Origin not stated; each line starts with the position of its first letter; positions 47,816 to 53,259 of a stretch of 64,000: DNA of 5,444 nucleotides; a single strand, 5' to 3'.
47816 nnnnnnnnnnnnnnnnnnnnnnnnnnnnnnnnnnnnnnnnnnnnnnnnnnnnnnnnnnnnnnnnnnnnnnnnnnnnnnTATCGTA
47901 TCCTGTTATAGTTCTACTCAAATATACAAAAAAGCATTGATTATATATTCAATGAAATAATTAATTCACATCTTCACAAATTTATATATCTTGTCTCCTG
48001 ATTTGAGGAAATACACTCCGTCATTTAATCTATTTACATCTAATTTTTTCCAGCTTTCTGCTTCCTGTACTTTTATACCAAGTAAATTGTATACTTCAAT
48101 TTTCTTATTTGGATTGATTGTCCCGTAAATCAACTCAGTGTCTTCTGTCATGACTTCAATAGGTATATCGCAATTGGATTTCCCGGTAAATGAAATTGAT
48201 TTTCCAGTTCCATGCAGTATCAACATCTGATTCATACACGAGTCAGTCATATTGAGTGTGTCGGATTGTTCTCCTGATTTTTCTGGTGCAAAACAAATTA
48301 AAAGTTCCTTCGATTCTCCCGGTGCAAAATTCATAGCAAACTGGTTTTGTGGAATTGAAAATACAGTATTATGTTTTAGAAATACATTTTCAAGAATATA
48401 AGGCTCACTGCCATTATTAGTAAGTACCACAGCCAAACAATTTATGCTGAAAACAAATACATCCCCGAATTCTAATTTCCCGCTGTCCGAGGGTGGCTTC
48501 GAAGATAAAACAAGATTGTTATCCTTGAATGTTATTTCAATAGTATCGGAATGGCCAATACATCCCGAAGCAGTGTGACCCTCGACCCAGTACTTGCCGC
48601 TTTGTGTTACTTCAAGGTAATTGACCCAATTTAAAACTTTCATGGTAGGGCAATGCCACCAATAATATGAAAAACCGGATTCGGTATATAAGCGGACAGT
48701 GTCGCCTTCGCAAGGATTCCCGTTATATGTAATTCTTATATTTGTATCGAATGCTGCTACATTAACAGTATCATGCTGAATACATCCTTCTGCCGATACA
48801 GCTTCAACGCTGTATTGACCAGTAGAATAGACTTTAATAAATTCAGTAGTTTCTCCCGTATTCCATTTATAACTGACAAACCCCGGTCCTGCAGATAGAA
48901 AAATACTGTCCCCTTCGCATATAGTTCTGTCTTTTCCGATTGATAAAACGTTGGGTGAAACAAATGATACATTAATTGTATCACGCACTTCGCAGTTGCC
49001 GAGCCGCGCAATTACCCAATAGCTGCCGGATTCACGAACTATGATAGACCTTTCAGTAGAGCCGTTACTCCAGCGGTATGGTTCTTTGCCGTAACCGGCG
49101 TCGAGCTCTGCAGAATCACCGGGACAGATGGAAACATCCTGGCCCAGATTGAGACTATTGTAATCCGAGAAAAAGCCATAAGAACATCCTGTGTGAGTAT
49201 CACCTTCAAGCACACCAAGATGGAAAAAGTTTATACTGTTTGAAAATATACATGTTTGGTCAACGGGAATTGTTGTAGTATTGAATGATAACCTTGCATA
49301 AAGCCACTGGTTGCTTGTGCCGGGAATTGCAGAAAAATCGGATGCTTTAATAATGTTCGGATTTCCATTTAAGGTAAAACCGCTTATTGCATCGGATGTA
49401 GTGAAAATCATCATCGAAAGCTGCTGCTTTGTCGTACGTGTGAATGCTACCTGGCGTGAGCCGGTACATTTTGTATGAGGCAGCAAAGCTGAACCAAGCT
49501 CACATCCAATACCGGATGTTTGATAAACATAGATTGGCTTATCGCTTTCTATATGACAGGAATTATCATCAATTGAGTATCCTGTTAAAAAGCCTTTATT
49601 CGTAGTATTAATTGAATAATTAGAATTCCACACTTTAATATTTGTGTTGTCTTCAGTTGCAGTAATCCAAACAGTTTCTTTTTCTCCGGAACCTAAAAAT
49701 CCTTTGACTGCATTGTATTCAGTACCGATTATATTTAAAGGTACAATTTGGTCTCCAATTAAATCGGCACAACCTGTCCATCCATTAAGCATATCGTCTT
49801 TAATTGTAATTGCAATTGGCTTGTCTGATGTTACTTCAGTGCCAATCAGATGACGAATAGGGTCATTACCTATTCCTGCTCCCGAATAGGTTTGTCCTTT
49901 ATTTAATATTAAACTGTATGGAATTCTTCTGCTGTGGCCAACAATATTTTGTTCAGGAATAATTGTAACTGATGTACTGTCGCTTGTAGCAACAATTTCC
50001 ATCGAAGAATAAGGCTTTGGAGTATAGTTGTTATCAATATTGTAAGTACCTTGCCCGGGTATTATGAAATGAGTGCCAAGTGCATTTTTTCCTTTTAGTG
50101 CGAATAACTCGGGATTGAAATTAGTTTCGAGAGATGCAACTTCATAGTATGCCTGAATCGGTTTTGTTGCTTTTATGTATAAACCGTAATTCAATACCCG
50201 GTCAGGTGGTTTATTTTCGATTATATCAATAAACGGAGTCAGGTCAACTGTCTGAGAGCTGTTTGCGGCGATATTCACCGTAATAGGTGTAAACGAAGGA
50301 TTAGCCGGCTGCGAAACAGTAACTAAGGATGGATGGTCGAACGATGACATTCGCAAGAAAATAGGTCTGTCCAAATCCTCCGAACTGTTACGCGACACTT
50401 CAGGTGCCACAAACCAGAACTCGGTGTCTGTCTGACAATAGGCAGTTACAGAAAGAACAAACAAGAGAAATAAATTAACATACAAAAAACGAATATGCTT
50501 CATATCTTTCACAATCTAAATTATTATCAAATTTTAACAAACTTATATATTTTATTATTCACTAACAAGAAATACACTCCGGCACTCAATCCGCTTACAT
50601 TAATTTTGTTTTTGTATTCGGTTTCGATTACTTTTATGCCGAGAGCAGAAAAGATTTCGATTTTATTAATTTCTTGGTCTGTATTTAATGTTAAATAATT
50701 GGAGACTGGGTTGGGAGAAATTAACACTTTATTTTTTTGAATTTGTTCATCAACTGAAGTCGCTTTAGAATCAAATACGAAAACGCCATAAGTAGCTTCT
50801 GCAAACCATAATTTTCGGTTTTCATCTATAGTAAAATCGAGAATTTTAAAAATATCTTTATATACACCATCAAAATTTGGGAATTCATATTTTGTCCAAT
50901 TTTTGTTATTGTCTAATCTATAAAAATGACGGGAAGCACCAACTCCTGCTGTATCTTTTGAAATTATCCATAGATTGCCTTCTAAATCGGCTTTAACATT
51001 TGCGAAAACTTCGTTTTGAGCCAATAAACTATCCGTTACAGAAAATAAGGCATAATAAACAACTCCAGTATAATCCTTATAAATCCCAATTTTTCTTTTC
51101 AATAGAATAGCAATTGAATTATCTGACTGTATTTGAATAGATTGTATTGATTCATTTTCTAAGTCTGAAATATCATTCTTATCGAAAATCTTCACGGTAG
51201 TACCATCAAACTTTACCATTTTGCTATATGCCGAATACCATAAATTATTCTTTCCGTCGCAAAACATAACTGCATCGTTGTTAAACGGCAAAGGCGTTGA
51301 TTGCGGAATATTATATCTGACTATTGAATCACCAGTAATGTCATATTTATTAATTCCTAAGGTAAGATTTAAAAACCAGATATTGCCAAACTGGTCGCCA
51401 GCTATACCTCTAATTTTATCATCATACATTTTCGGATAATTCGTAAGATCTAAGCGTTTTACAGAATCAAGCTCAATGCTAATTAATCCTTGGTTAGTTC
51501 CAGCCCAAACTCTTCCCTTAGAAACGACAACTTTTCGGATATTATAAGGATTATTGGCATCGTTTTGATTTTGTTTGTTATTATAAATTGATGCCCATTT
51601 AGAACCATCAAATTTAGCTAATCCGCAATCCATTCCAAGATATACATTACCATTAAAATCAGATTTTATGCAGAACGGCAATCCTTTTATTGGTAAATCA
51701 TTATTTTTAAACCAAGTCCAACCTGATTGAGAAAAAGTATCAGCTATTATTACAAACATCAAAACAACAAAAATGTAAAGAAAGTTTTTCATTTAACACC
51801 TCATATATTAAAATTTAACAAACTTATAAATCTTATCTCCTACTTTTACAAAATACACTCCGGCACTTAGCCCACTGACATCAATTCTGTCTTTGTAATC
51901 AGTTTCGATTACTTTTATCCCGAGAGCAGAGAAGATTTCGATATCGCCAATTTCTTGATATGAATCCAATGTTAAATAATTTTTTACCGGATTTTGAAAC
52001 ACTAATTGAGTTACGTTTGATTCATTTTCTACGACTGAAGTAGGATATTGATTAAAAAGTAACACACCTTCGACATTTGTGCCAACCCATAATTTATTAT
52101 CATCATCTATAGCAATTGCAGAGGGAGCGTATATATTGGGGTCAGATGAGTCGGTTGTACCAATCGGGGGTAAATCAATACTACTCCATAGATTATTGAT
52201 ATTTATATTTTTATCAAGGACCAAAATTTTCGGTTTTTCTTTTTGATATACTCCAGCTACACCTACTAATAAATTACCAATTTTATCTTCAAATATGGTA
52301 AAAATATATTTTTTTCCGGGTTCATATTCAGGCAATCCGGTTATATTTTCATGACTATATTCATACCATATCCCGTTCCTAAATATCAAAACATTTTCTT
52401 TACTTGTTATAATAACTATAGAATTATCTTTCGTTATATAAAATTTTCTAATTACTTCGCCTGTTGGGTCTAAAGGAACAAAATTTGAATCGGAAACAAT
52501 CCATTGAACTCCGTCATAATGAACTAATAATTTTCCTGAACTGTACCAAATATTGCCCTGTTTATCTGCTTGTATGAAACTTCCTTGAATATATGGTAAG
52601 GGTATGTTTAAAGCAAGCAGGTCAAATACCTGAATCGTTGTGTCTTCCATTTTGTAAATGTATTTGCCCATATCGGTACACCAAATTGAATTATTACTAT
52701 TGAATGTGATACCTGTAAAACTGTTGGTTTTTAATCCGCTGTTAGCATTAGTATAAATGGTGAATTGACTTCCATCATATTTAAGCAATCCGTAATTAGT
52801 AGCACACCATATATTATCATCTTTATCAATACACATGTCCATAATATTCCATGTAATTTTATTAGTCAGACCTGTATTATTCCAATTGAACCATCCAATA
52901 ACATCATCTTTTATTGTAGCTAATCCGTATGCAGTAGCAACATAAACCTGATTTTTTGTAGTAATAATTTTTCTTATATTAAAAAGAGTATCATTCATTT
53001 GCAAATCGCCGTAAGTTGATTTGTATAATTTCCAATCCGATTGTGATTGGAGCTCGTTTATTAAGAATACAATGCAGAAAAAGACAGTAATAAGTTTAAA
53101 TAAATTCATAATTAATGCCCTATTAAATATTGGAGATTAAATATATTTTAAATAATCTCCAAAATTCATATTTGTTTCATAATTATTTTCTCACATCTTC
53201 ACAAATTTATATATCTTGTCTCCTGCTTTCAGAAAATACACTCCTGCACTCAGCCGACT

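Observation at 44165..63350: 19-kb island of eight consecutive secreted beta-propeller proteins from three unrelated repeat families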

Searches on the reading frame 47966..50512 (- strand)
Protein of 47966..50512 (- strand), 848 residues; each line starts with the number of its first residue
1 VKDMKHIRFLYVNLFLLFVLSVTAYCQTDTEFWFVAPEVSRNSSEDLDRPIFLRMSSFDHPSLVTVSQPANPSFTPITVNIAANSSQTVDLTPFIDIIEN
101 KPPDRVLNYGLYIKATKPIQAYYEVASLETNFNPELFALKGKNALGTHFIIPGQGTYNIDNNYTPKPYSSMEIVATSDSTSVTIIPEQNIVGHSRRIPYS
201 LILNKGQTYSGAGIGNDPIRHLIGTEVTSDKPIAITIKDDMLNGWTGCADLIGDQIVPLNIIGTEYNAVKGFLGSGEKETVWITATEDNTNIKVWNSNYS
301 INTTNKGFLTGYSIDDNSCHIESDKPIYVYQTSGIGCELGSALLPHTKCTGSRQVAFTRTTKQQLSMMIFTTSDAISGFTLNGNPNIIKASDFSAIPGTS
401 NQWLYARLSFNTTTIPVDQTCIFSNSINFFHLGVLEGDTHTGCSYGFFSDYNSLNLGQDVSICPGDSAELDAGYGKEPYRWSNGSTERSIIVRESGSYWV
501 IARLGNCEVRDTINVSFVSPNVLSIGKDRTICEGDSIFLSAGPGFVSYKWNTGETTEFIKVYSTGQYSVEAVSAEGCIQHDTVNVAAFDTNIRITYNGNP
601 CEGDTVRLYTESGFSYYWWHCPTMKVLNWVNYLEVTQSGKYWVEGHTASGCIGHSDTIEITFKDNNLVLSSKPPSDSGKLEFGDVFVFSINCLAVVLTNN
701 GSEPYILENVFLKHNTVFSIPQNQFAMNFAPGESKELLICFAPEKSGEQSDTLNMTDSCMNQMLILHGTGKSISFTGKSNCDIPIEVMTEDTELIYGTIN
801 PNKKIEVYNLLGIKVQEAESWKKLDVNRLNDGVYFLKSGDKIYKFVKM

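Call 5: search_protein_families(library=pfam, proteins=[window:47966-50512:-], max_evalue=0.01)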
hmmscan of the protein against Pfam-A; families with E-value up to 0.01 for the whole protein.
window:47966-50512:- (848 aa): 7 families
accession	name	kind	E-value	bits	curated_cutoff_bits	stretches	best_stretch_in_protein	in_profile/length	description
PF17517.7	IgGFc_binding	-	1.5e-31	110.2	25.6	1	143-410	9-277/297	IgGFc binding protein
PF15780.11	ASH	-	4.5e-05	24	27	1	670-760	4-93/98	Abnormal spindle-like microcephaly-assoc'd, ASPM-SPD-2-Hydin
PF18962.6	Por_Secre_tail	-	0.00014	22.6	27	1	802-841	21-65/75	Secretion system C-terminal sorting domain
PF22073.2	Cep192_D4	-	0.0034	18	35.5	0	676-770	7-111/112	Cep192 domain 4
PF22544.2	HYDIN_VesB_CFA65-like_Ig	-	0.0036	18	25.5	0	679-754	9-83/100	HYDIN/CFA65/VesB-like, Ig-like domain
PF19081.6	Ig_7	-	0.0039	17.9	27.3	0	525-585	6-78/84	Ig-like domain CHU_C associated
PF24798.1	Ig-CFAP74_4th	-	0.0075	16.9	28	0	679-766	5-89/95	CFAP74 forth Ig-like domain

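Call 6: search_protein_families(library=ncbifam, proteins=[window:47966-50512:-], max_evalue=0.01)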
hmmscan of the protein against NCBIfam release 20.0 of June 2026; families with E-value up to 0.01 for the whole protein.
window:47966-50512:- (848 aa): 2 families
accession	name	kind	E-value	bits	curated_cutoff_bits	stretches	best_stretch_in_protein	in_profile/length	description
NF012200.0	choice_anch_D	domain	8.9e-06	26.2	45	1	674-756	19-102/108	choice-of-anchor D domain-containing protein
TIGR04183.1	Por_Secre_tail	domain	1.2e-05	25.1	23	1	793-847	11-71/72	T9SS type A sorting domain-containing protein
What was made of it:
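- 47966..50512 (-): P2, 848 aa. It has a signal peptide, an IgGFc_binding domain (143-410), Ig-like/ASH domains and the core-type CTD. It is the only non-propeller protein and the last gene of the conserved core. Calls 5, 6.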

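Call 36: find_related_loci(query=window:47966-50512:-, collection=genome_contigs, flank=10000)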
Query window:47966-50512:- (848 aa) in genome_contigs; peptide patterns used: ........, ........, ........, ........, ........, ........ (x = any residue, [..] = any of these).
108 stretches matched a pattern; 76 encode a relative of the query (tblastn E <= 1e-3); 75 distinct loci.
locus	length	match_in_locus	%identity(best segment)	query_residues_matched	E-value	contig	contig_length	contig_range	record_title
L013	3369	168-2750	59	4-848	0e+0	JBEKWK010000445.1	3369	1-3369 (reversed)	MAG: FCB group bacterium isolate SPRUCE 626 SPRUCE_626_445, whole genome shotgun sequence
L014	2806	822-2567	37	14-588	2e-113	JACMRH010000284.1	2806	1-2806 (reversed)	MAG: Cytophagales bacterium isolate LF-bin-49 FL-bin-49-contig-k141_1439925, whole genome shotgun sequence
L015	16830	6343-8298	37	2-655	3e-107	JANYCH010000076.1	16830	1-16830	MAG: Cytophagales bacterium isolate 336R_metabinner_134 336R_k141_806020, whole genome shotgun sequence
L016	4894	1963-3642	33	431-669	1e-28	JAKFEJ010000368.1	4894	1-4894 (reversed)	MAG: Chitinophagaceae bacterium isolate LC070 contig-124_14394, whole genome shotgun sequence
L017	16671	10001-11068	36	453-676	8e-28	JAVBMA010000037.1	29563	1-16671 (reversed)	MAG: Paludibacteraceae bacterium isolate EPI_MAG_00038 c_000003188127, whole genome shotgun sequence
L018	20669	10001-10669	36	453-660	1e-26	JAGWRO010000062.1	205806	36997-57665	MAG: Bacteroidota bacterium isolate REEB328 k141_2903919, whole genome shotgun sequence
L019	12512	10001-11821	34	434-668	2e-23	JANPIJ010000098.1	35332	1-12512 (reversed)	MAG: Ferruginibacter sp. isolate VAR_61_metabat_90 VAR_61_k141_1253646, whole genome shotgun sequence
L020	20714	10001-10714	30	459-685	6e-23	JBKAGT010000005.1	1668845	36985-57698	MAG: Chlorobiota bacterium isolate Ske_MAG9 Ske_MAG9_0005, whole genome shotgun sequence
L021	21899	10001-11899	31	439-663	1e-22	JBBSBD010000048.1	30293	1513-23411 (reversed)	MAG: Chitinophagales bacterium isolate La6_metabat2.083 La6_metabat2.083_K_704101_L_30293_cov_50.1194, whole genome shot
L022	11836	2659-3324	32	442-667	7e-23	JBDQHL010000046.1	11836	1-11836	MAG: Bacteroidota bacterium isolate SFB_27D_18OOND_coas_30 k141_1587584_length_11836_cov_97.3577, whole genome shotgun s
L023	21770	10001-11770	34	439-663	1e-21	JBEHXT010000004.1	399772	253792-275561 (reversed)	MAG: Bacteroidota bacterium isolate ES1.bin.97 NODE_24_length_399772_cov_11.942611, whole genome shotgun sequence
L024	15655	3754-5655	32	434-671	5e-21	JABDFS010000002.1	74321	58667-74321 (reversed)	MAG: Bacteroidetes bacterium isolate BWOrgHeat_Nextera89_MAG4 3300020986.a:Ga0206973_1004, whole genome shotgun sequence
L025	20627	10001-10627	32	459-667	4e-20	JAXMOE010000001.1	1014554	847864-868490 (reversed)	MAG: Chlorobiota bacterium isolate EC_MBin.42 ECX_9CoAssmbCtg, whole genome shotgun sequence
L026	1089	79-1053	30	393-627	6e-21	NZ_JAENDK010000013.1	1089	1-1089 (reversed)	Formosa sp. S-31 C293, whole genome shotgun sequence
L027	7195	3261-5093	32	448-663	2e-19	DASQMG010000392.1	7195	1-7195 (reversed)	MAG TPA_asm: Flavisolibacter sp. isolate SMAG_U10742 k141_887379, whole genome shotgun sequence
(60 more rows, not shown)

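Call 78: search_solved_structures(query=window:47966-50512:-, max_evalue=0.1)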
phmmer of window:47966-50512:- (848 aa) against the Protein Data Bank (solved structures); distinct sequences matched with E-value up to 0.1: 0.
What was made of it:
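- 47966..50512 (-): No PDB sequence match (call 78).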

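Call 79: search_protein_families(library=padloc, proteins=[window:47966-50512:-], max_evalue=0.001)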
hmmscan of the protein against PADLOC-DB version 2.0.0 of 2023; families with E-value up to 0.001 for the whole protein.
window:47966-50512:- (848 aa): 0 families

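Call 87: search_protein_families(library=pfam, proteins=[L015:4543-6330:+, L015:6337-8571:+, L015:8984-9883:+, L015:10708-12432:+, L015:1156-3777:-], max_evalue=0.001)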
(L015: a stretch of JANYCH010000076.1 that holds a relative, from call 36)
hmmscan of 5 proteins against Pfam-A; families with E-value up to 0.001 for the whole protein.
L015:4543-6330:+ (595 aa): 6 families
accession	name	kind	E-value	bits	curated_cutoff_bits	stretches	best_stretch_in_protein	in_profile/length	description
PF00009.33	GTP_EFTU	-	2.3e-54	184.3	26.5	1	3-180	2-187/188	Elongation factor Tu GTP binding domain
PF06421.17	LepA_C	-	9.2e-52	174.1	29.7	1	486-592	1-107/107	GTP-binding protein LepA C-terminus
PF00679.30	EFG_C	-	1.2e-17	64.1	27.9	1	397-482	2-86/89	Elongation factor G C-terminus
PF03144.31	GTP_EFTU_D2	-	2.3e-11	44.4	30.3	1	205-274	2-73/73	Elongation factor Tu domain 2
PF14492.12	EFG_III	-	2.8e-05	24.5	27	1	290-363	3-73/75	Elongation Factor G, domain III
PF01926.29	MMR_HSR1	-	8.7e-05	23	21.9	1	13-131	8-113/113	50S ribosome-binding GTPase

L015:6337-8571:+ (744 aa): 3 families
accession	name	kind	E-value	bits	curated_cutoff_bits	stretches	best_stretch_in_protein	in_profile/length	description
PF17517.7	IgGFc_binding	-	2.5e-33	116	25.6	1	139-429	9-293/297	IgGFc binding protein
PF13585.12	CHU_C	-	1.6e-17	63.8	27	1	664-740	1-84/86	CHU_C Type IX secretion signal domain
PF19081.6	Ig_7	-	0.00075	20.2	27.3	0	599-657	9-79/84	Ig-like domain CHU_C associated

L015:8984-9883:+ (299 aa): 2 families
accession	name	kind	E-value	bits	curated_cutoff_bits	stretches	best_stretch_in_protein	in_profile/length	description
PF02882.25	THF_DHG_CYH_C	-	8.1e-63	211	27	1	122-298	1-158/160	Tetrahydrofolate dehydrogenase/cyclohydrolase, NAD(P)-binding domain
PF00763.28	THF_DHG_CYH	-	5.2e-40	136.7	32.8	1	4-119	1-115/115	Tetrahydrofolate dehydrogenase/cyclohydrolase, catalytic domain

L015:10708-12432:+ (574 aa): 3 families
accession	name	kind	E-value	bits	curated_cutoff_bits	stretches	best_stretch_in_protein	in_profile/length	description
PF00152.25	tRNA-synt_2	-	2.8e-92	309.5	25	1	165-501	2-307/308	tRNA synthetases class II (D, K and N)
PF01336.31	tRNA_anti-codon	-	3.3e-15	56.2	27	1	53-136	1-75/75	OB-fold nucleic acid binding domain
PF01409.25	tRNA-synt_2d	-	9.6e-05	22.4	19.8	0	262-325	110-172/246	tRNA synthetases class II core domain (F)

L015:1156-3777:- (873 aa): 5 families
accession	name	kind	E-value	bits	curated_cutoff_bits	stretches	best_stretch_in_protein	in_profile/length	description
PF00488.27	MutS_V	-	1.4e-82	276.7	30.2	1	614-803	1-188/188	MutS domain V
PF05192.23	MutS_III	-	1.4e-45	156.4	34.1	1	273-560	2-194/194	MutS domain III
PF01624.25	MutS_I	-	8e-39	132.8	20.6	1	9-120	1-112/113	MutS domain I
PF05190.23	MutS_IV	-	1.3e-27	96.3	22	1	429-520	1-92/92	MutS family domain IV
PF05188.22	MutS_II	-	3.4e-21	76.5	25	1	129-255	1-132/133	MutS domain II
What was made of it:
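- A Cytophagales homologue of P2 carries a type B CHU_C signal instead (call 87).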

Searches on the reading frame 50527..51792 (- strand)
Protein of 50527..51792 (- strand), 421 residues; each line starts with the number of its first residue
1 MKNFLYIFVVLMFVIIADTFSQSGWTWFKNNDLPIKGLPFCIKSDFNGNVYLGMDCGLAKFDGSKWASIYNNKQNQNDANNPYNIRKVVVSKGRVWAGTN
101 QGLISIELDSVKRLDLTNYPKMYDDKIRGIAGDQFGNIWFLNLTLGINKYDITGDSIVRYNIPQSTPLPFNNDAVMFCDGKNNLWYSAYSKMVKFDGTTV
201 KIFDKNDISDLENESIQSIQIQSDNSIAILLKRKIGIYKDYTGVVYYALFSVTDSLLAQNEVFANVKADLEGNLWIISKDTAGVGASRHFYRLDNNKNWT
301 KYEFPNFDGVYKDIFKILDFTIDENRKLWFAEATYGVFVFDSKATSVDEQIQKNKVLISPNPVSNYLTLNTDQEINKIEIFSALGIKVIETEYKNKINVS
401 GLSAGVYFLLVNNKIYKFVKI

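Call 5: search_protein_families(library=pfam, proteins=[window:50527-51792:-], max_evalue=0.01)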
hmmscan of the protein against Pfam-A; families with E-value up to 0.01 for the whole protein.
window:50527-51792:- (421 aa): 2 families
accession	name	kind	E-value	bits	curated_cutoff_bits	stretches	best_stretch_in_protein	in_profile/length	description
PF18962.6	Por_Secre_tail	-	2.5e-09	37.8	27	1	358-418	1-69/75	Secretion system C-terminal sorting domain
PF07494.17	Reg_prop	-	0.00013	22.2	20.4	0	125-140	5-20/24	Two component regulator propeller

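Call 6: search_protein_families(library=ncbifam, proteins=[window:50527-51792:-], max_evalue=0.01)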
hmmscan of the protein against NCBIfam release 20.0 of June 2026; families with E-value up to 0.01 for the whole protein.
window:50527-51792:- (421 aa): 1 family
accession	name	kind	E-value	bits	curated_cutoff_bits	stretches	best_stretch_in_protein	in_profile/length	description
TIGR04183.1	Por_Secre_tail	domain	6.6e-08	32.4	23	1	358-420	1-71/72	T9SS type A sorting domain-containing protein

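Call 79: search_protein_families(library=padloc, proteins=[window:50527-51792:-], max_evalue=0.001)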
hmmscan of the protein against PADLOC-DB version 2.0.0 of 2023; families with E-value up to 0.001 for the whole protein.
window:50527-51792:- (421 aa): 0 families

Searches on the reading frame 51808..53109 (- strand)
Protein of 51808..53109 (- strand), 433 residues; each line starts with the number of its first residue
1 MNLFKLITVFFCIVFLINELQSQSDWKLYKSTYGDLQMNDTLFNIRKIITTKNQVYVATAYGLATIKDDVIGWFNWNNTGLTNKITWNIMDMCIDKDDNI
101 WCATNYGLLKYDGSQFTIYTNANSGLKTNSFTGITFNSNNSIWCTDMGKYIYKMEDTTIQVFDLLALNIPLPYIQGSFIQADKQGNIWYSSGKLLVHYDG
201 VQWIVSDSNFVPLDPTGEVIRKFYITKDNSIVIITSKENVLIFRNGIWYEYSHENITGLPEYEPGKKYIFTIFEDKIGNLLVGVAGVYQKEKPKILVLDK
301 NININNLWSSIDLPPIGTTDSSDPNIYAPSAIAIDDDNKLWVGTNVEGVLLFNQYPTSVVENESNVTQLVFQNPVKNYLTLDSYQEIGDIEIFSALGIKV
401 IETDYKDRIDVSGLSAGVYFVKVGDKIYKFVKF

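Call 5: search_protein_families(library=pfam, proteins=[window:51808-53109:-], max_evalue=0.01)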
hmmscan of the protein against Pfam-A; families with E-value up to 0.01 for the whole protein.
window:51808-53109:- (433 aa): 2 families
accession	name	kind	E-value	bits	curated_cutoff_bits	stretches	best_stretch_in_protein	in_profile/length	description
PF07494.17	Reg_prop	-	2.3e-12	46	20.4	0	327-345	8-23/24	Two component regulator propeller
PF18962.6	Por_Secre_tail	-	3.5e-08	34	27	1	373-427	4-66/75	Secretion system C-terminal sorting domain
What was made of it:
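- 51808..53109 (-): P4, 433 aa. A single Reg_prop propeller plus the core-type CTD. Its C-terminal half is homologous to the C-terminal end of the P6/P7 family. Reg_prop 46 bits (call 5).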

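Call 6: search_protein_families(library=ncbifam, proteins=[window:51808-53109:-], max_evalue=0.01)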
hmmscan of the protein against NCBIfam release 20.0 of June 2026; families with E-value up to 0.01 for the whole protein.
window:51808-53109:- (433 aa): 1 family
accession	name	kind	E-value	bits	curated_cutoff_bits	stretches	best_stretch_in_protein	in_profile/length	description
TIGR04183.1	Por_Secre_tail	domain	1.2e-07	31.6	23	1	370-431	1-70/72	T9SS type A sorting domain-containing protein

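Call 43: search_solved_structures(query=window:51808-53109:-, max_evalue=1)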
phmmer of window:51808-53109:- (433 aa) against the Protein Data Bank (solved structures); distinct sequences matched with E-value up to 1: 7.
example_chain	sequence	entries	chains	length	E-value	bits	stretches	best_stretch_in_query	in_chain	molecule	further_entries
4a2l_A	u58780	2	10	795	9.6e-08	34.2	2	80-124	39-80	TWO-COMPONENT SYSTEM SENSOR HISTIDINE KINASE/RESPONSE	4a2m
3v9f_A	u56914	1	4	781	4.2e-05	25.5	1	89-141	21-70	Two-component system sensor histidine kinase/response regulator, hybrid (One-component sys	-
8glj_D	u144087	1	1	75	0.014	17.2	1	369-422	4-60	Por secretion system C-terminal sorting domain-containing protein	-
7pzj_A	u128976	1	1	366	0.016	16.9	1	369-432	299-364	Lipase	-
1bwu_A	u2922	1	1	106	0.088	14.5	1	179-249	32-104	PROTEIN (AGGLUTININ)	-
3zyz_A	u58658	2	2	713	0.17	13.6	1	113-215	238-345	BETA-D-GLUCOSIDE GLUCOHYDROLASE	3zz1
4i8d_A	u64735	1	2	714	0.17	13.6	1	113-215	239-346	Beta-D-glucoside glucohydrolase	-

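Call 79: search_protein_families(library=padloc, proteins=[window:51808-53109:-], max_evalue=0.001)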
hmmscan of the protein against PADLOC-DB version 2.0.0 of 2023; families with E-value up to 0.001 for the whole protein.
window:51808-53109:- (433 aa): 0 families
